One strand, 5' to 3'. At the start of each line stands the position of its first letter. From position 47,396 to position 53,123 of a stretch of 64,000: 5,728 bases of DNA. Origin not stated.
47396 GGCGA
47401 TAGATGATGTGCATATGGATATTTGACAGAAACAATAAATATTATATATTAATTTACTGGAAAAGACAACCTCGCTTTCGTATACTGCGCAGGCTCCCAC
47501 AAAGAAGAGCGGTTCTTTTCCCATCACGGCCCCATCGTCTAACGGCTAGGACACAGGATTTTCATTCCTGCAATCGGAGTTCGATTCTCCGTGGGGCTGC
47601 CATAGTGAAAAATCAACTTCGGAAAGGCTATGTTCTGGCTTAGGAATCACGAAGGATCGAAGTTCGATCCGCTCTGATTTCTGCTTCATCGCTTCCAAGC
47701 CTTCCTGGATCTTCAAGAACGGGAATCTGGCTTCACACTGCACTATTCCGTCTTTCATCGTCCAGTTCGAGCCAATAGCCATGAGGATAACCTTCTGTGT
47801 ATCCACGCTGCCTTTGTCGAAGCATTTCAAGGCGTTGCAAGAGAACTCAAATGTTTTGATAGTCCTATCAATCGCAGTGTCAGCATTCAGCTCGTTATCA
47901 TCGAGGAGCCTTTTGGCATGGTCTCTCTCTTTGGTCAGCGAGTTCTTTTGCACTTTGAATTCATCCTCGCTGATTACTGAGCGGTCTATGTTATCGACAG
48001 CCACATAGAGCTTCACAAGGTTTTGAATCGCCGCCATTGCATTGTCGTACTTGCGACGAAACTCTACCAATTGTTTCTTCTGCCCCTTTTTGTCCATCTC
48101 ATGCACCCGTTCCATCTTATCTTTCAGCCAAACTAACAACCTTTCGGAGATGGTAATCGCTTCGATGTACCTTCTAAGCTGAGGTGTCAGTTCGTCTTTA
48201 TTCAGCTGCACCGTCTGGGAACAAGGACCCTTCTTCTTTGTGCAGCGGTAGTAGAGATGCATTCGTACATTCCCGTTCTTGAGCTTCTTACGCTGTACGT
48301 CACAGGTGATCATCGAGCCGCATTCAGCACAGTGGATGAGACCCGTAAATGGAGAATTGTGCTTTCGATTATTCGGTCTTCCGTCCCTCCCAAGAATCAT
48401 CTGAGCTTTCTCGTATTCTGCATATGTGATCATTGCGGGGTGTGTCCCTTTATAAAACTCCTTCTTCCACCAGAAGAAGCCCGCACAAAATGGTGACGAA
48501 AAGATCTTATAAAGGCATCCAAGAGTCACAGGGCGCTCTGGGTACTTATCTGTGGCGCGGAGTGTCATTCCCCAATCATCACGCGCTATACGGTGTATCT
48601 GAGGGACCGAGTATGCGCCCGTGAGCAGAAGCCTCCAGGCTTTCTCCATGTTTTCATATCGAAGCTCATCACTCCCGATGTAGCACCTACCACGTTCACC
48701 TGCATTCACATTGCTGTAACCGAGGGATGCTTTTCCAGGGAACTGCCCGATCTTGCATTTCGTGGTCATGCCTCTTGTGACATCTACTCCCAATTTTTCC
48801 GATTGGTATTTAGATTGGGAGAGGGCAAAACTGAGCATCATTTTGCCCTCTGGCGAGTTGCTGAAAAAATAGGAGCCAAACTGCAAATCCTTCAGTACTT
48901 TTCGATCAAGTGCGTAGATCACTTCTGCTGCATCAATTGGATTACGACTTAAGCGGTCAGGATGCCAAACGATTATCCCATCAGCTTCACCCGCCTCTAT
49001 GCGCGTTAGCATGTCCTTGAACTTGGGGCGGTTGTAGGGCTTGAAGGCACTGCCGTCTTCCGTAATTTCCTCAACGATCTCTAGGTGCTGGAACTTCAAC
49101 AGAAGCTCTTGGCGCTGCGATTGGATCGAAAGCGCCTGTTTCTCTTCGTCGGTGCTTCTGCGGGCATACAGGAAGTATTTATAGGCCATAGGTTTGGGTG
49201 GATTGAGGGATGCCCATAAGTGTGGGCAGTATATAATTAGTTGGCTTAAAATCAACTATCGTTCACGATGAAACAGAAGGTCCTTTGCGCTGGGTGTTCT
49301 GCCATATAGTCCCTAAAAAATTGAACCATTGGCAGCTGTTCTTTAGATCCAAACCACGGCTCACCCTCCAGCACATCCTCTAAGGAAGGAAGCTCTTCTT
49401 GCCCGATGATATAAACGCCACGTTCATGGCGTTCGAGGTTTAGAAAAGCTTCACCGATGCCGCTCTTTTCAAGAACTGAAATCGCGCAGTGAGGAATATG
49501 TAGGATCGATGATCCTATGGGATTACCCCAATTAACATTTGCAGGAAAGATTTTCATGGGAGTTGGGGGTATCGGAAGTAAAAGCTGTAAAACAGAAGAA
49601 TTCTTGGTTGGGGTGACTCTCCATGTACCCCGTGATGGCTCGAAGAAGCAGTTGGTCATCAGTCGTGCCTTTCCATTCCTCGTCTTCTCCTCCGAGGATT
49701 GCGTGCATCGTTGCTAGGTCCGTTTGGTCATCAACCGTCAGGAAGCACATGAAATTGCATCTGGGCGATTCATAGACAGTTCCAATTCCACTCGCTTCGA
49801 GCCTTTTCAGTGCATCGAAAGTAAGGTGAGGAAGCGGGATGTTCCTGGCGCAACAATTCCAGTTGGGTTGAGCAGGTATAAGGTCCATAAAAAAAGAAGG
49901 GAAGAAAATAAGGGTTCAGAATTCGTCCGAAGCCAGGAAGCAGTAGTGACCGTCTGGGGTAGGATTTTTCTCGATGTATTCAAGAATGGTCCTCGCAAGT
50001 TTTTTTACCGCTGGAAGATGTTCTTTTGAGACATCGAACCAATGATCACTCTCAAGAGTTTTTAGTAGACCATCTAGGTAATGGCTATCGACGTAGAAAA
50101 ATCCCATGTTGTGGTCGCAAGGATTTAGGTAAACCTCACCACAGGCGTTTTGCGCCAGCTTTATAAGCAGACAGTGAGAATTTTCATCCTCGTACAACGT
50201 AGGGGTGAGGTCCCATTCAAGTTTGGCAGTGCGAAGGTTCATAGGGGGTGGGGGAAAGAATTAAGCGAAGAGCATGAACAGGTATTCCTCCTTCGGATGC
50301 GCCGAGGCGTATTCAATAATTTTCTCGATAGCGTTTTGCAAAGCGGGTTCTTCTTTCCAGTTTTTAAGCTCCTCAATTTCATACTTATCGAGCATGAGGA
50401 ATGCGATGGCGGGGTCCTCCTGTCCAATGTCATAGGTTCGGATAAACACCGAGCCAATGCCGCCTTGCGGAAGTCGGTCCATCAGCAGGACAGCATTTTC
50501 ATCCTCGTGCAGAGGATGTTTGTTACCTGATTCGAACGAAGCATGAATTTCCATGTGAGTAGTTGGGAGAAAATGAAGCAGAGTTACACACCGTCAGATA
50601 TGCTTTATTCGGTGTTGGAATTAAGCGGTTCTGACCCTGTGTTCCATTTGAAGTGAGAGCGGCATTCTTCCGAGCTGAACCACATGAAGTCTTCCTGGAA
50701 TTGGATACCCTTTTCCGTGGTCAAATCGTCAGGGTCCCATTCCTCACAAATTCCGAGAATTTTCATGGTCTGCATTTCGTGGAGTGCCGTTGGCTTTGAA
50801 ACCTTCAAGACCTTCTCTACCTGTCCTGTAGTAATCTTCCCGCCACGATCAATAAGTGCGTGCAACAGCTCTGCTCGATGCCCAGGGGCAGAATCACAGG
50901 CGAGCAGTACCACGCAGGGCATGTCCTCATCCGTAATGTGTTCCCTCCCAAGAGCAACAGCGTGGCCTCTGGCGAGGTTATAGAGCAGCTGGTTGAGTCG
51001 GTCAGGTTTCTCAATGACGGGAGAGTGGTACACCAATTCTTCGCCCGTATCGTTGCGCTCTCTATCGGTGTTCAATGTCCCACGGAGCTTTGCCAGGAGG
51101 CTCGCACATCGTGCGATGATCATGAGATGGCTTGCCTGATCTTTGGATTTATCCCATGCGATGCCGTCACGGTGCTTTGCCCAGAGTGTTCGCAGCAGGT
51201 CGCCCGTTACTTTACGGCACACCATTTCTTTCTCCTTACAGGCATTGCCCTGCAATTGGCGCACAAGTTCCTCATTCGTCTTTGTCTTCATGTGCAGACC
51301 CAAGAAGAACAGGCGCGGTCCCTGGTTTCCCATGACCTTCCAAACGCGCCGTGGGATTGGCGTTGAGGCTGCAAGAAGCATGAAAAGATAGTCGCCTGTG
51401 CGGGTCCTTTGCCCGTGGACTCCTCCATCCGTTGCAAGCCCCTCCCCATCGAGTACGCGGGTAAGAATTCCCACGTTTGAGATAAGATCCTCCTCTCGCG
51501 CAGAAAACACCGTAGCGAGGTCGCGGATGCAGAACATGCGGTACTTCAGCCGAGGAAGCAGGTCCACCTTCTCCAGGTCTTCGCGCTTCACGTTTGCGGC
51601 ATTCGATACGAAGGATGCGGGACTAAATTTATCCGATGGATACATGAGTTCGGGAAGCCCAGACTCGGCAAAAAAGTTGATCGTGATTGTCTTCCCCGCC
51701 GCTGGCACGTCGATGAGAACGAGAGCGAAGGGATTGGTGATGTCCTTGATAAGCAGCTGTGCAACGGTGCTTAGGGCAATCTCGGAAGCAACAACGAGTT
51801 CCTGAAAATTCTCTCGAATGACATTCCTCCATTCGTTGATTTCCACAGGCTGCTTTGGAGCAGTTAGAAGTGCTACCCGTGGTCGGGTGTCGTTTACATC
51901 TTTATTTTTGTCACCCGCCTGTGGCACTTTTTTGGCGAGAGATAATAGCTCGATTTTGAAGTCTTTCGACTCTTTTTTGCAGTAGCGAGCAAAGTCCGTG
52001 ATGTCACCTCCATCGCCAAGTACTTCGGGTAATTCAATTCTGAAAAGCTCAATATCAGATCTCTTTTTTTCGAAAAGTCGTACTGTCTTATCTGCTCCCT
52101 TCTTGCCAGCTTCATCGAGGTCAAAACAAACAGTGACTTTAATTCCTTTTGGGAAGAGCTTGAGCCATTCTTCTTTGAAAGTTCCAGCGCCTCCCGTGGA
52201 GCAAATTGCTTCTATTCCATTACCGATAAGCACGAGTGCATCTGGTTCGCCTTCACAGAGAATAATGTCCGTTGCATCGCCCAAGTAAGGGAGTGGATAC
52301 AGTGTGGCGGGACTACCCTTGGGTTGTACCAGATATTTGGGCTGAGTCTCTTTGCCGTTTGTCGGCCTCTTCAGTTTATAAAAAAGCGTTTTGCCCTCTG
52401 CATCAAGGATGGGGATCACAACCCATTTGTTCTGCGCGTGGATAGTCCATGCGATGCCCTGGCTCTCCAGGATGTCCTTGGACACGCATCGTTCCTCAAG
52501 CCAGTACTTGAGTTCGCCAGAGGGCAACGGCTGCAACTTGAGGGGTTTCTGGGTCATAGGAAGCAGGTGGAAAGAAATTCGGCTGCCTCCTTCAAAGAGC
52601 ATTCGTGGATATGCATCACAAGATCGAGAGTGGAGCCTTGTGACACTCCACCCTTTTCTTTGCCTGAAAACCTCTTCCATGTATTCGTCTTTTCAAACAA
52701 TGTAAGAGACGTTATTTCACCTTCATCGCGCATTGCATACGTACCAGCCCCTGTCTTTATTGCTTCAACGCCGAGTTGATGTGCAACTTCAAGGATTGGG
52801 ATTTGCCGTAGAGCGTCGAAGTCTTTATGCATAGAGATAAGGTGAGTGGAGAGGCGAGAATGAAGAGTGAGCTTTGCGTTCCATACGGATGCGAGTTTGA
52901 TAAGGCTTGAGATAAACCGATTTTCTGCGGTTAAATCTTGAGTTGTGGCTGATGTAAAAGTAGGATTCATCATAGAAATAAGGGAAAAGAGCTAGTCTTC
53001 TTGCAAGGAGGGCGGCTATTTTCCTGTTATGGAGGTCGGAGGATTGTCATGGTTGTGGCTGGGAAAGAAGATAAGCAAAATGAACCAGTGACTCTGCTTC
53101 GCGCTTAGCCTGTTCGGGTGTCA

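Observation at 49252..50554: Array of four diverged tandem paralogs (~100 aa) between primase and integrase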

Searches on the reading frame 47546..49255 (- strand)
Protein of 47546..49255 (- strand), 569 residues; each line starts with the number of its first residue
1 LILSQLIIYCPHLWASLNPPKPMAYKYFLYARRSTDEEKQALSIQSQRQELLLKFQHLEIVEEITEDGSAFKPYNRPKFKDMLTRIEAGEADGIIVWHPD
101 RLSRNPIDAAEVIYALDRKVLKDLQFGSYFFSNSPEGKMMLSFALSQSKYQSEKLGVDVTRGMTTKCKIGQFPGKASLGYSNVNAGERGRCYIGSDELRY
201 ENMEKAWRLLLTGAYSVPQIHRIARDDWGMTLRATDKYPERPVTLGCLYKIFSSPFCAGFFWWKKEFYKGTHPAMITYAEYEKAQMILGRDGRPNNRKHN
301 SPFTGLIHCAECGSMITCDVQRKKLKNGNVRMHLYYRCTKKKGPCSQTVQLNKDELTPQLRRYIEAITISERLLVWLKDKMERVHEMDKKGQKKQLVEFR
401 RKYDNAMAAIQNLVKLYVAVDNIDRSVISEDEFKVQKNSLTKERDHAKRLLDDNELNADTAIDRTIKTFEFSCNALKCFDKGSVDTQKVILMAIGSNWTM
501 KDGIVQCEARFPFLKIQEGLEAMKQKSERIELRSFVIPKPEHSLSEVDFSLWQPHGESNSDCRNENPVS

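Call 13: search_protein_families(library=pfam, proteins=[window:47546-49255:-], max_evalue=0.01)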
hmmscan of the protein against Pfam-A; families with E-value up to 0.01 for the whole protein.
window:47546-49255:- (569 aa): 2 families
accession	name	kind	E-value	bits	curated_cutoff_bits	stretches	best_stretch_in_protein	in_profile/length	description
PF00239.26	Resolvase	-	2.9e-20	73.3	23.3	1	28-168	2-141/145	Resolvase, N terminal domain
PF13408.12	Zn_ribbon_recom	-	4.7e-07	30.5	25.3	1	302-356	1-49/58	Recombinase zinc beta ribbon domain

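Call 86: search_protein_families(library=phrogs, proteins=[window:47546-49189:-], max_evalue=0.01)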
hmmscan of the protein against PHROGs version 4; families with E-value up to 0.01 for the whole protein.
window:47546-49189:- (547 aa): 3 families
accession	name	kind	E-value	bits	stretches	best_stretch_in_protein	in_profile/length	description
phrog_95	-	integration and excision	7.2e-58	197.6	1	4-490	89-567/651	integrase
phrog_125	-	DNA, RNA and nucleotide metabolism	6.4e-14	53.1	1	3-207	20-190/254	DNA invertase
phrog_6620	-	integration and excision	2.5e-07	31.5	1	5-87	58-138/201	transposase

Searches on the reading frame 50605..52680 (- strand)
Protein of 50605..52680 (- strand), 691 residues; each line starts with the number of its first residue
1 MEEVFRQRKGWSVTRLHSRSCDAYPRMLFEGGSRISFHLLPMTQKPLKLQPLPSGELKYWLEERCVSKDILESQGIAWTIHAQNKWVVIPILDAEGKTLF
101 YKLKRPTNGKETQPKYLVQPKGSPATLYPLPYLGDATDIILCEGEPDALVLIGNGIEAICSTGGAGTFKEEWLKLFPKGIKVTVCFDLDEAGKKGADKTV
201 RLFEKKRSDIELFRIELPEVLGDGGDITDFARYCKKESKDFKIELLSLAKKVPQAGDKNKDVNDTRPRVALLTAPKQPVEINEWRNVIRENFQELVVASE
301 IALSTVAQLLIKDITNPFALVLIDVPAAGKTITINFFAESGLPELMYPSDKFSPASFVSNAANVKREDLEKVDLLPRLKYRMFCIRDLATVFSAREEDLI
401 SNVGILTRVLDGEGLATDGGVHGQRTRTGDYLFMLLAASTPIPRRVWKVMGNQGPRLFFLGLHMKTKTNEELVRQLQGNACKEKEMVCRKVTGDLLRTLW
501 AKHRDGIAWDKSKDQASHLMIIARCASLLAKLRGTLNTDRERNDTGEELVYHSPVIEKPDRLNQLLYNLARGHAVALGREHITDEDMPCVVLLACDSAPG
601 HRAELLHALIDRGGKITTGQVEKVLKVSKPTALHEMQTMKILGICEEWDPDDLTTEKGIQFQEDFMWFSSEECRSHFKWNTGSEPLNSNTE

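Call 13: search_protein_families(library=pfam, proteins=[window:50605-52680:-], max_evalue=0.01)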
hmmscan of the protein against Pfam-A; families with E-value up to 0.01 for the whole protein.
window:50605-52680:- (691 aa): 1 family
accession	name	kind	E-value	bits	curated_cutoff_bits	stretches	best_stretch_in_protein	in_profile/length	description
PF13155.12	Toprim_2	-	3.1e-09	37.5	22.1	1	140-215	1-78/88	Toprim-like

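Call 64: search_protein_families(library=padloc, proteins=[window:50605-52680:-], max_evalue=1)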
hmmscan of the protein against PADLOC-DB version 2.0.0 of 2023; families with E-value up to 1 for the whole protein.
window:50605-52680:- (691 aa): 2 families
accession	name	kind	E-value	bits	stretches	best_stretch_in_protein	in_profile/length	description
PDLC03800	RTasDnaG-like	-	2.4e-12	44.4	1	84-252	234-393/550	DRT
PDLC03767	RT_UG29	-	0.0064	11.8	1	139-212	264-344/2280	DRT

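Call 65: search_protein_families(library=ncbifam, proteins=[window:50605-52680:-], max_evalue=1)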
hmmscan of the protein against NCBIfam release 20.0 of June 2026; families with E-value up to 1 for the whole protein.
window:50605-52680:- (691 aa): 3 families
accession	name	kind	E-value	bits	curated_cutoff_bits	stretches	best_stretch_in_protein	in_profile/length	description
NF005477.0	PRK07078.1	subfamily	1.8e-08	33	1014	1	122-254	176-302/759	hypothetical protein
TIGR01391.1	dnaG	equivalog_domain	5.3e-08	32.1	283.6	1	87-215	202-335/414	DNA primase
TIGR00646.1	MG010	hypoth_equivalog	0.032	13.8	260.65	1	83-207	56-182/218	DNA primase-like protein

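Call 86: search_protein_families(library=phrogs, proteins=[window:50605-52680:-], max_evalue=0.01)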
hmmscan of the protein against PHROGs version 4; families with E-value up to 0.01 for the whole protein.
window:50605-52680:- (691 aa): 5 families
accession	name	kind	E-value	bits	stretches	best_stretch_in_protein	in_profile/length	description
phrog_47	-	DNA, RNA and nucleotide metabolism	1.4e-17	64.5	1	50-230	144-321/947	DNA primase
phrog_849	-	DNA, RNA and nucleotide metabolism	6.2e-11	42.9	1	56-279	148-372/435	DNA primase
phrog_239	-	DNA, RNA and nucleotide metabolism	6.6e-11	42.9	1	49-275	107-337/801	DNA primase/helicase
phrog_6444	-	DNA, RNA and nucleotide metabolism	1.8e-09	38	1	87-235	204-355/577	DNA primase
phrog_6088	-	DNA, RNA and nucleotide metabolism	3e-06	27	1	103-272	169-310/772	DNA primase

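Call 88: search_solved_structures(query=window:50605-52680:-, max_evalue=0.01)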
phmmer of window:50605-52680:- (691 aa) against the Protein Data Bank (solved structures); distinct sequences matched with E-value up to 0.01: 2.
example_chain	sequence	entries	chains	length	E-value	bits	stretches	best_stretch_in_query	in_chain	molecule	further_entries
5vaz_A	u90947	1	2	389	0.00037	22.3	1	87-201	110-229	DNA primase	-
2au3_A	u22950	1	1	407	0.00056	21.6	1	85-230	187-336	DNA primase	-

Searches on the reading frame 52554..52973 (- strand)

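Call 13: search_protein_families(library=pfam, proteins=[window:52554-52973:-], max_evalue=0.01)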
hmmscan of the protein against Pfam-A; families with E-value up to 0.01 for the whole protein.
window:52554-52973:- (139 aa): 0 families

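Call 64: search_protein_families(library=padloc, proteins=[window:52554-52973:-], max_evalue=1)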
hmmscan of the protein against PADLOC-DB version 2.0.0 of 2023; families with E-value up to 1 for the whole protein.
window:52554-52973:- (139 aa): 1 family
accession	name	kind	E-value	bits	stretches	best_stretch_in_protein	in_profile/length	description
PDLC03800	RTasDnaG-like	-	4.1e-09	33.7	1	42-136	38-124/550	DRT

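Call 65: search_protein_families(library=ncbifam, proteins=[window:52554-52973:-], max_evalue=1)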
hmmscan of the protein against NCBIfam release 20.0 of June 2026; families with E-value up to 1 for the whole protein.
window:52554-52973:- (139 aa): 0 families

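Call 86: search_protein_families(library=phrogs, proteins=[window:52554-52973:-], max_evalue=0.01)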
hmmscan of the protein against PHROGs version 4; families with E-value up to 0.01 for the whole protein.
window:52554-52973:- (139 aa): 0 families
